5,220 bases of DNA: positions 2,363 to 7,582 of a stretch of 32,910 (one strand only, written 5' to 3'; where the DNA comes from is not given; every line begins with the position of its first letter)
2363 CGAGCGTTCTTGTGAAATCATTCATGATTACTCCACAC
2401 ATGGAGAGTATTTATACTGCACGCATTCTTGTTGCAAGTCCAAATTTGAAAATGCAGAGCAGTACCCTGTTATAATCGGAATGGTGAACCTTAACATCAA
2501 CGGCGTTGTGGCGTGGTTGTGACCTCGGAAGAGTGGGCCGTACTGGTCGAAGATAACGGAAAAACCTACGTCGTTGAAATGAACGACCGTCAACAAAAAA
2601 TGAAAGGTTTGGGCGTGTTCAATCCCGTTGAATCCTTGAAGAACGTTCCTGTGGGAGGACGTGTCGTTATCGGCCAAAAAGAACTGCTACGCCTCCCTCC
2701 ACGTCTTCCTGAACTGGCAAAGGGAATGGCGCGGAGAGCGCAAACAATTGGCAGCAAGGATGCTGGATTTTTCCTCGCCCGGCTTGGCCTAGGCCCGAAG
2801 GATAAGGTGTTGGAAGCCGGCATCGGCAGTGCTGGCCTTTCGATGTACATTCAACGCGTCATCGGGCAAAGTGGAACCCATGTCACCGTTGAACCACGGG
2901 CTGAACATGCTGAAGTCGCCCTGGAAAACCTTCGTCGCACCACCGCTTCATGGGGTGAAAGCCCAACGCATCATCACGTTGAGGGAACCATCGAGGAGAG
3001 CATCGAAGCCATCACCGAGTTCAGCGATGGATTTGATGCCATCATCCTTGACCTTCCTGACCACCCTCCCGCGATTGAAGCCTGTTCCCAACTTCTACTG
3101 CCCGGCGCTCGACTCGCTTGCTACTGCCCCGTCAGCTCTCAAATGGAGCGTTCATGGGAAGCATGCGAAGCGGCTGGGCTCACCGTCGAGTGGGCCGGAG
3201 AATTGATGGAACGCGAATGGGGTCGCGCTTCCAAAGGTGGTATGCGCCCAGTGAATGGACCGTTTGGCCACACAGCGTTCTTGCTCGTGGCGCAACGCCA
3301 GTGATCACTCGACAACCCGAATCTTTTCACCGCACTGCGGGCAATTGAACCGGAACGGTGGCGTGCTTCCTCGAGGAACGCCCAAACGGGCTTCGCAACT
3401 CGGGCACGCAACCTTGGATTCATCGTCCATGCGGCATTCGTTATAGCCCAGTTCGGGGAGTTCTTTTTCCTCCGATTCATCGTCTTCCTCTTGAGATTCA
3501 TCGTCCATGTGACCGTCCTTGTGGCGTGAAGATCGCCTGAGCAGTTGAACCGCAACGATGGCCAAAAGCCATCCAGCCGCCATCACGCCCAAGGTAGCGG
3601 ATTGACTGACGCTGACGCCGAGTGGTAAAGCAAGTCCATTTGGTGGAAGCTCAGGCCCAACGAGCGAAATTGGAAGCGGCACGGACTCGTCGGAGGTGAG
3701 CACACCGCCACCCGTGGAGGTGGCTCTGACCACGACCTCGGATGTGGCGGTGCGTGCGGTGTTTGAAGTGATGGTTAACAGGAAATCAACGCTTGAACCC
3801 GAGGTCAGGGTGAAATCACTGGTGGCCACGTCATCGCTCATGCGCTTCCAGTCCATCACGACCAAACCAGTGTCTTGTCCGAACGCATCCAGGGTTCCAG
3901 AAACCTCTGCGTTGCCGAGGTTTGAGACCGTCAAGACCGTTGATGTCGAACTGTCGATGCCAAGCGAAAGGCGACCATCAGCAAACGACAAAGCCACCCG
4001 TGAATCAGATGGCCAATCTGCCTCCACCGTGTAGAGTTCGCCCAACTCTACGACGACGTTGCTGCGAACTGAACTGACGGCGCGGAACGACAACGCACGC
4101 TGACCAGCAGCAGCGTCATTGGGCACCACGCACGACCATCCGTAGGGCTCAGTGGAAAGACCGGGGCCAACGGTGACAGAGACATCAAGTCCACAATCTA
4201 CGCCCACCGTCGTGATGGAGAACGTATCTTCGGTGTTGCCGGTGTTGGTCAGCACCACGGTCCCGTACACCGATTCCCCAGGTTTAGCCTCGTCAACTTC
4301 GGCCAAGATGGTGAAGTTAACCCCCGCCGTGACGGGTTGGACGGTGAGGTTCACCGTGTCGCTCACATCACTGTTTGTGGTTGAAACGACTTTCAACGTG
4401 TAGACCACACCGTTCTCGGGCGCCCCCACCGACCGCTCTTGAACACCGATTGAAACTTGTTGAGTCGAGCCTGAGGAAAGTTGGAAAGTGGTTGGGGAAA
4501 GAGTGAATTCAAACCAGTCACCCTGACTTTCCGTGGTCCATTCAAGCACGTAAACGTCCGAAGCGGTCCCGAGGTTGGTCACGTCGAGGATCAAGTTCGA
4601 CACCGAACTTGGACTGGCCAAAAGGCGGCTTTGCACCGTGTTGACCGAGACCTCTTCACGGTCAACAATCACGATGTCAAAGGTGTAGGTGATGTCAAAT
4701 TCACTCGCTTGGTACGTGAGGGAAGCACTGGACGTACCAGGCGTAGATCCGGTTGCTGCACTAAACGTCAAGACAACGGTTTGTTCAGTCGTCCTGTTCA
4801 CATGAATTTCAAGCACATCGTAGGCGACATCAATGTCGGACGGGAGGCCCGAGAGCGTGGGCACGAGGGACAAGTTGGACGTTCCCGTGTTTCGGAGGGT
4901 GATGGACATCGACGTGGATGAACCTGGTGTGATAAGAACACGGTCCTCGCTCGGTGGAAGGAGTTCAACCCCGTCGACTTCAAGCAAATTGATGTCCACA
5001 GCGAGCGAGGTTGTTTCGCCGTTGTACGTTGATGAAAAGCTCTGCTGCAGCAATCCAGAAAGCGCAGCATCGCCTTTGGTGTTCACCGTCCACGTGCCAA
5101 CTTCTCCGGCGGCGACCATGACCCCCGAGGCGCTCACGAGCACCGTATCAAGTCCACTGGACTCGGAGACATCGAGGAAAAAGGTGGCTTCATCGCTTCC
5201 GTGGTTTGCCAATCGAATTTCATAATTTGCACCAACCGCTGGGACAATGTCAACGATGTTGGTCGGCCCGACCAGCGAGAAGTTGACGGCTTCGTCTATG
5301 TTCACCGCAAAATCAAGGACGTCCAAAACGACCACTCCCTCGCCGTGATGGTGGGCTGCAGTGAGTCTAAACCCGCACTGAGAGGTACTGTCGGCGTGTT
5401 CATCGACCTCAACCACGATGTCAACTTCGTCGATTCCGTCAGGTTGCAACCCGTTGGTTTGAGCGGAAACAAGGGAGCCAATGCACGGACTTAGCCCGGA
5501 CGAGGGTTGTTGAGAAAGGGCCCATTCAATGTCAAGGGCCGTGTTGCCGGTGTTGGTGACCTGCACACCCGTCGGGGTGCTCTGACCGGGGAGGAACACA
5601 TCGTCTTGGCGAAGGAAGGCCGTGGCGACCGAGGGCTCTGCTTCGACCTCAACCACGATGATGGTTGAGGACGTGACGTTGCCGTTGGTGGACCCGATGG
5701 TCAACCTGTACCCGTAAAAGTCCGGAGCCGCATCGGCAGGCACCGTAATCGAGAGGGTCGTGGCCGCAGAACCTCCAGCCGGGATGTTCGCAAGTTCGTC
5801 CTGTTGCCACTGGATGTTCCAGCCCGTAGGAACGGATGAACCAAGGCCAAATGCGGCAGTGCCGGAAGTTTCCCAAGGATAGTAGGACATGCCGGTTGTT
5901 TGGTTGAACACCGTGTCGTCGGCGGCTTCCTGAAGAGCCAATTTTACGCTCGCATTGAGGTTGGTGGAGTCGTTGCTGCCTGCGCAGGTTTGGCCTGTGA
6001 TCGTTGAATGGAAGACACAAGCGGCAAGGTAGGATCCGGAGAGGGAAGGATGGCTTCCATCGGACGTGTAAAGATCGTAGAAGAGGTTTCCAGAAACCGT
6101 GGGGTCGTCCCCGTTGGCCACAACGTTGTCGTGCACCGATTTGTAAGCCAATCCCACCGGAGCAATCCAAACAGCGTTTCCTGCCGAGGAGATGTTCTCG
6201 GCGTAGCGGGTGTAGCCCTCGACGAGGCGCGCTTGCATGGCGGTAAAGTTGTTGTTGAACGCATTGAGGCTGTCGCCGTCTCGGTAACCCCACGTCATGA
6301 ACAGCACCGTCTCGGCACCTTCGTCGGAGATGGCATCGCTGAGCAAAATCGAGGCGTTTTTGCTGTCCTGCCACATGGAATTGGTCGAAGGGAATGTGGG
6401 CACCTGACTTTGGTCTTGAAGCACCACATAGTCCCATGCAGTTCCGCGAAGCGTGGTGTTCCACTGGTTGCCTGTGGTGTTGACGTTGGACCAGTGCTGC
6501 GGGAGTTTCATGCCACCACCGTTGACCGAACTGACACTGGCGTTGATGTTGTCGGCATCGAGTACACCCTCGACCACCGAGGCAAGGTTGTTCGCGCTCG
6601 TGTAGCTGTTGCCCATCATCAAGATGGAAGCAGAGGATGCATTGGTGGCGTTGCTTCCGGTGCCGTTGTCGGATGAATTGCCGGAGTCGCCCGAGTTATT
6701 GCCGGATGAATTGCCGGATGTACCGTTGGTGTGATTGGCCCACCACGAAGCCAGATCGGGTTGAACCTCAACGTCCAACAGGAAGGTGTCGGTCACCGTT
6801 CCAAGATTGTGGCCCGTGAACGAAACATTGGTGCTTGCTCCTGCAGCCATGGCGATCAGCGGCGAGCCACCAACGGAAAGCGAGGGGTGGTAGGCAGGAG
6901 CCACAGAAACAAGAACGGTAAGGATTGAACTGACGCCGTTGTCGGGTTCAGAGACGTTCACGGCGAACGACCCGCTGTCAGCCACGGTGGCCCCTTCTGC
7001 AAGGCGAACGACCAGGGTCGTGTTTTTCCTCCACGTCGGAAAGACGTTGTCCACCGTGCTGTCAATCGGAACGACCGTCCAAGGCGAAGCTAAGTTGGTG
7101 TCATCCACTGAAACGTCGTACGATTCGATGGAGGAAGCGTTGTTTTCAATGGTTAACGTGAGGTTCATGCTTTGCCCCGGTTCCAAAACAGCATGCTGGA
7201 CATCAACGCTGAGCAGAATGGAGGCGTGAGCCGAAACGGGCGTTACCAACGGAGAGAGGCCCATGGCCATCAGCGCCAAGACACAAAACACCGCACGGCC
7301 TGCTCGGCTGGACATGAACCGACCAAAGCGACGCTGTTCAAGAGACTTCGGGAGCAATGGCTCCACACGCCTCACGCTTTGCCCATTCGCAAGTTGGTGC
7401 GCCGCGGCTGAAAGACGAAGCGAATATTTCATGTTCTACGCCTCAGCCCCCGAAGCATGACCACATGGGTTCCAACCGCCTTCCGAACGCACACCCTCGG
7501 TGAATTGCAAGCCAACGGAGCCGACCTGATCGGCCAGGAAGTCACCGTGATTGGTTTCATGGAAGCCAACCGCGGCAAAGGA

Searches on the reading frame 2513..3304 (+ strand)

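Call 38: search_protein_families(library=pfam, proteins=[window:2513-3304:+], max_evalue=0.001)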
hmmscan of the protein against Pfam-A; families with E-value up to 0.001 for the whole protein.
window:2513-3304:+ (263 aa): 2 families
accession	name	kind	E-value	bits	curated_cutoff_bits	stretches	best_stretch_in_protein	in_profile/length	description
PF08704.16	GCD14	-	2.2e-15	57.4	26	1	70-224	15-165/247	tRNA methyltransferase complex GCD14 subunit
PF01135.25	PCMT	-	0.00063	20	20.3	1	85-146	63-124/210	Protein-L-isoaspartate(D-aspartate) O-methyltransferase (PCMT)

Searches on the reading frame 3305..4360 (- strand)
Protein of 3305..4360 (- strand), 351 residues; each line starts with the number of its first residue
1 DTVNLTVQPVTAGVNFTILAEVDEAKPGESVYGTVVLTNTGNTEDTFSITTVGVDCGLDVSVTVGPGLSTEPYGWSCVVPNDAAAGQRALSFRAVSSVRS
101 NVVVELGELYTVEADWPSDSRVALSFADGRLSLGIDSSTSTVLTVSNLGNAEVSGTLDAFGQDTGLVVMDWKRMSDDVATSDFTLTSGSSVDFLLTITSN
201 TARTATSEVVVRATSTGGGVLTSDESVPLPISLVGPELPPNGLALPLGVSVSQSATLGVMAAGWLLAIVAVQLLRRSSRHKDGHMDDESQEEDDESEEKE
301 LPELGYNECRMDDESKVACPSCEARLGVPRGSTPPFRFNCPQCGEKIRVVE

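Call 81: find_related_loci(query=window:3305-4360:-, collection=metagenome_contigs, flank=3000)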
Query window:3305-4360:- (351 aa) in metagenome_contigs; peptide patterns used: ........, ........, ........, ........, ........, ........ (x = any residue, [..] = any of these).
124 stretches matched a pattern; 5 encode a relative of the query (tblastn E <= 1e-3); 5 distinct loci.
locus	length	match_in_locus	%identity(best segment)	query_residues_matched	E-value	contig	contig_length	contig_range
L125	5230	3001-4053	86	1-351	0e+0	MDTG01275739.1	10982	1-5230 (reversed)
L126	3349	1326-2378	80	1-351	0e+0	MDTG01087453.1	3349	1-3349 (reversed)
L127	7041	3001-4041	42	4-351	7e-84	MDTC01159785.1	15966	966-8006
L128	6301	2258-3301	42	3-351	4e-84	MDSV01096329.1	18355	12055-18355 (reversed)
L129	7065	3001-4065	43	1-351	6e-80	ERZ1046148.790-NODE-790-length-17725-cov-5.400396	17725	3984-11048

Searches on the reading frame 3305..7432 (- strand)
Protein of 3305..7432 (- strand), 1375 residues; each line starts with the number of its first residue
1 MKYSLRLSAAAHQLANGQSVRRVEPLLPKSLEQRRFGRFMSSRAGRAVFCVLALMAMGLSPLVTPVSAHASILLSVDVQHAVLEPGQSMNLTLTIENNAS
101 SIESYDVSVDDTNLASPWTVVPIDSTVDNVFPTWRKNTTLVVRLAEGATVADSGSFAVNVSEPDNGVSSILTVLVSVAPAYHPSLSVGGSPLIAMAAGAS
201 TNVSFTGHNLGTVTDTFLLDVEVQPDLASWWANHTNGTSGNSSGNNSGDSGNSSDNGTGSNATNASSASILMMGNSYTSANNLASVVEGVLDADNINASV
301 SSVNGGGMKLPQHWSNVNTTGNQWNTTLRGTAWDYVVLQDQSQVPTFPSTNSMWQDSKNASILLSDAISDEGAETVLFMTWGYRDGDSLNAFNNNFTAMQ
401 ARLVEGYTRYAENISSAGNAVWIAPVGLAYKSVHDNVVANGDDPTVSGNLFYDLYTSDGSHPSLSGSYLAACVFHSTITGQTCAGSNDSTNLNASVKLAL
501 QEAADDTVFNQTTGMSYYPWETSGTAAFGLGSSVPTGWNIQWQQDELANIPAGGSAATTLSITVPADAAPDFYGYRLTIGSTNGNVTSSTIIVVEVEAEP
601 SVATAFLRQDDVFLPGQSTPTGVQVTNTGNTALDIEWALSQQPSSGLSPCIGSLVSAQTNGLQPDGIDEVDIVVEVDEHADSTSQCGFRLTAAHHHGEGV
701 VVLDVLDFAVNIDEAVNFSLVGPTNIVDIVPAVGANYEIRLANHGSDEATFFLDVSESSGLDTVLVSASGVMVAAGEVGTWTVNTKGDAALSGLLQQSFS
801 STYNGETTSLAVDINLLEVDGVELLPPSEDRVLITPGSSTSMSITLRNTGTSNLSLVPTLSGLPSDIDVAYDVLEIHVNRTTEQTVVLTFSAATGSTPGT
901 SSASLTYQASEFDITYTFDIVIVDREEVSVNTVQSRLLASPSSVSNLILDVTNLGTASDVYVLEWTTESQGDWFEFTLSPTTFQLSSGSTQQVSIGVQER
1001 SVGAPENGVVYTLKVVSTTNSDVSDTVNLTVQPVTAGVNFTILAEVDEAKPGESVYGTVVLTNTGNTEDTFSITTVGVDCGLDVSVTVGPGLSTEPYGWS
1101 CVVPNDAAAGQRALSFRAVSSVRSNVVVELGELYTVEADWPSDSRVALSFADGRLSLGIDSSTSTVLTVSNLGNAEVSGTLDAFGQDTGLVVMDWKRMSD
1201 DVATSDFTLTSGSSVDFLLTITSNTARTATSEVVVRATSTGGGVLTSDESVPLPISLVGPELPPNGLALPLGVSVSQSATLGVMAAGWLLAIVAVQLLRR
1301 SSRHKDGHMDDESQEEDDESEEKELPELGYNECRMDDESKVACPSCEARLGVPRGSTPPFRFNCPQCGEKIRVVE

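Call 7: search_protein_families(library=pfam, proteins=[window:3305-7432:-], max_evalue=0.01)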
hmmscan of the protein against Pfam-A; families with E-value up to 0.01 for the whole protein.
window:3305-7432:- (1375 aa): 6 families
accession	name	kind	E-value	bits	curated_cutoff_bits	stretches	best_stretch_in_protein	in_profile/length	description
PF16227.11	DUF4886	-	2.8e-09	36.8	26.7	1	318-505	68-240/242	Domain of unknown function (DUF4886)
PF22544.2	HYDIN_VesB_CFA65-like_Ig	-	5e-08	33.5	25.5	0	835-894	16-74/100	HYDIN/CFA65/VesB-like, Ig-like domain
PF11614.14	FixG_C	-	9.8e-06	26.2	25.6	0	736-784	34-82/119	IG-like fold at C-terminal of FixG, putative oxidoreductase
PF10633.15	NPCBM_assoc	-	2.3e-05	25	24.4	1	530-577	26-73/78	NPCBM-associated, NEW3 domain of alpha-galactosidase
PF23548.1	Zn_ribbon_FGT1_2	-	2.3e-05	24.3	27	1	1340-1373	2-32/35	FORGETTER1 second zinc ribbon domain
PF22067.2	Cep192_D3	-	0.00016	22.1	27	0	835-896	14-73/99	Cep192 domain 3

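Call 58: search_protein_families(library=ncbifam, proteins=[window:3305-7432:-], max_evalue=1)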
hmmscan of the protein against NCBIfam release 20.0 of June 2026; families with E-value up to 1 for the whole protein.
window:3305-7432:- (1375 aa): 5 families
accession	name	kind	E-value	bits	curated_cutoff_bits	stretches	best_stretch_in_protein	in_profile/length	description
NF041740.1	choice_anch_T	equivalog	0.00024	20.3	70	2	915-1020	133-240/259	choice-of-anchor T family protein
NF011481.0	PRK14890.1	equivalog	0.045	13.8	61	1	1336-1371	5-38/61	putative Zn-ribbon RNA-binding protein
NF041070.1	carrier_LysW_Arch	domain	0.045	13.8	75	1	1341-1374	3-36/57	alpha-aminoadipate/glutamate carrier protein LysW/ArgW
NF041909.1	HVO_2753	equivalog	0.4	10.6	80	0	1339-1371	8-36/59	HVO_2753 family zinc finger protein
NF041795.1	Brz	equivalog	0.6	10.5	100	0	1340-1357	5-24/60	transcriptional regulator Brz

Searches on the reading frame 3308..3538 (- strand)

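Call 10: search_protein_families(library=pfam, proteins=[window:3308-3538:-], max_evalue=10)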
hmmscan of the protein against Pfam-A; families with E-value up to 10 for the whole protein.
seq(77 aa): 54 families (the best 25 are shown)
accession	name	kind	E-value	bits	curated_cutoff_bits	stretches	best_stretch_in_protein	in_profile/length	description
PF23548.1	Zn_ribbon_FGT1_2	-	4e-07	29.9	27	1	42-75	2-32/35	FORGETTER1 second zinc ribbon domain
PF24441.1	DUF7560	-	0.0001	22.4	27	2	61-75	3-17/44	Family of unknown function (DUF7560)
PF13248.11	Zn_ribbon_3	-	0.0005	19.9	27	2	65-73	4-12/26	zinc-ribbon domain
PF23454.1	Zn_ribbon_Brz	-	0.0006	20.8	27.9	2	42-59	5-24/58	Transcriptional regulator Brz zinc beta ribbon domain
PF09723.15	Zn_ribbon_8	-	0.00088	19.7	34.4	2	36-50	20-34/41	Zinc ribbon domain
PF04438.22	zf-HIT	-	0.0019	18.4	24.7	2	40-51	11-22/30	HIT zinc finger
PF01396.24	Zn_ribbon_Top1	-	0.014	15.6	32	1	65-74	3-12/39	Topoisomerase DNA binding C4 zinc finger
PF10571.15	UPF0547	-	0.017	15.6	29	1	65-73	2-10/26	Uncharacterised protein family UPF0547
PF25214.1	HVO_B0008_N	-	0.018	15.3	27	1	43-54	2-13/38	HVO_B0008 N-terminal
PF13717.11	Zn_ribbon_4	-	0.019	15.3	30.3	1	42-73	2-35/36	zinc-ribbon domain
PF10058.14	Zn_ribbon_10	-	0.02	15.1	24.2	1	40-72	20-53/54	ER junction formation factor lunapark, zinc ribbon finger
PF05605.18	zf-Di19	-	0.022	15.4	27.5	1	64-76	3-15/54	Drought induced 19 protein (Di19), zinc-binding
PF07191.17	Zn_ribbon_6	-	0.024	15.1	25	1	39-75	13-41/67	Double zinc ribbon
PF22191.2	IBR_1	-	0.024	14.9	27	1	41-70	2-28/47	IBR domain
PF25164.1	CoiA_N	-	0.024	14.6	26.3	2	63-74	17-28/50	Competence protein CoiA, N-terminal domain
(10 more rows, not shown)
